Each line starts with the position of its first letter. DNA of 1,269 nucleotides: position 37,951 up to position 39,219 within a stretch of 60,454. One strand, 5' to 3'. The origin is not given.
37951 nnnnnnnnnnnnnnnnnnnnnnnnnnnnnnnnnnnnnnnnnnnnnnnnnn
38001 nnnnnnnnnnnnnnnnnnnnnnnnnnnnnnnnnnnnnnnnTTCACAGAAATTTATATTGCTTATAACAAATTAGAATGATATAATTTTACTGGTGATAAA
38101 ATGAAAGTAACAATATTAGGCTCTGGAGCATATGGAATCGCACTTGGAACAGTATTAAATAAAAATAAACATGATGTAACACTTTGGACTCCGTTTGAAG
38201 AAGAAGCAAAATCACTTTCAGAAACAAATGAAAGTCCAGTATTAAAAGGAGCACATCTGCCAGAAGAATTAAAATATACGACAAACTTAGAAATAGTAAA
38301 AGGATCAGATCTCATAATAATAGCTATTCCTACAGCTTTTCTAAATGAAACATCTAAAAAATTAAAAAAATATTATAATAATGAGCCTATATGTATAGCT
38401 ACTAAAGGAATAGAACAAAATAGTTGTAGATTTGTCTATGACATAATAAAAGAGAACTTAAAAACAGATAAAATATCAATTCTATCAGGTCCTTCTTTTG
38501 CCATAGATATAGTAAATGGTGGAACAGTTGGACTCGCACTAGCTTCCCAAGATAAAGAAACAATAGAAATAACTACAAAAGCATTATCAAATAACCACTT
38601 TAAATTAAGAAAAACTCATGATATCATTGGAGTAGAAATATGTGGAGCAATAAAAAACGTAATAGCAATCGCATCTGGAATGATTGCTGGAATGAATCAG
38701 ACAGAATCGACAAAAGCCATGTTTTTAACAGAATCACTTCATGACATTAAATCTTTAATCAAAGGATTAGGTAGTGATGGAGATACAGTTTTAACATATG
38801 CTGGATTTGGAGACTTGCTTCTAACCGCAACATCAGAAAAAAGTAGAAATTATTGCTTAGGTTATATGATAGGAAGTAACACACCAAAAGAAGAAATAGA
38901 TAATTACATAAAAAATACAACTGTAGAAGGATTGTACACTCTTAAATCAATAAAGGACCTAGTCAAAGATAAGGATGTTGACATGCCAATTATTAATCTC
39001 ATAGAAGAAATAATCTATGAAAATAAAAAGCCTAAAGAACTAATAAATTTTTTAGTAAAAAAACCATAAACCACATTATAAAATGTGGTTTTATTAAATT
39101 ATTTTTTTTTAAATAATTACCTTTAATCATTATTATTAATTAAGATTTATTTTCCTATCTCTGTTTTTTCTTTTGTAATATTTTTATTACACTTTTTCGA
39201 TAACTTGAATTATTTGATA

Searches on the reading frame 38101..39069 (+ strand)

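Call 63: search_protein_families(library=pfam, proteins=[window:38101-39069:+], max_evalue=0.001)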
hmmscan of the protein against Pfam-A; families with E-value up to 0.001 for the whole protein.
window:38101-39069:+ (322 aa): 6 families
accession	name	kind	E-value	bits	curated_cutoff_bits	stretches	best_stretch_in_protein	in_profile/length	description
PF07479.19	NAD_Gly3P_dh_C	-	8.3e-43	146.4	25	1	174-315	1-141/142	NAD-dependent glycerol-3-phosphate dehydrogenase C-terminus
PF01210.29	NAD_Gly3P_dh_N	-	3.8e-36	124.9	23.1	1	2-154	1-157/158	NAD-dependent glycerol-3-phosphate dehydrogenase N-terminus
PF20618.3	GPD_NAD_C_bact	-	9.2e-17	61.8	27.6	1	234-299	1-64/66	Bacterial GPD, NAD-dependent C-terminal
PF02558.23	ApbA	-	3.8e-07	30.3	22.2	1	3-106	1-105/150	Ketopantoate reductase PanE/ApbA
PF03807.23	F420_oxidored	-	5.1e-06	27.4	21.6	1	2-97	1-87/94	NADP oxidoreductase coenzyme F420-dependent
PF03721.20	UDPG_MGDP_dh_N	-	0.00041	20.4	27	0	1-133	1-155/187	UDP-glucose/GDP-mannose dehydrogenase family, NAD binding domain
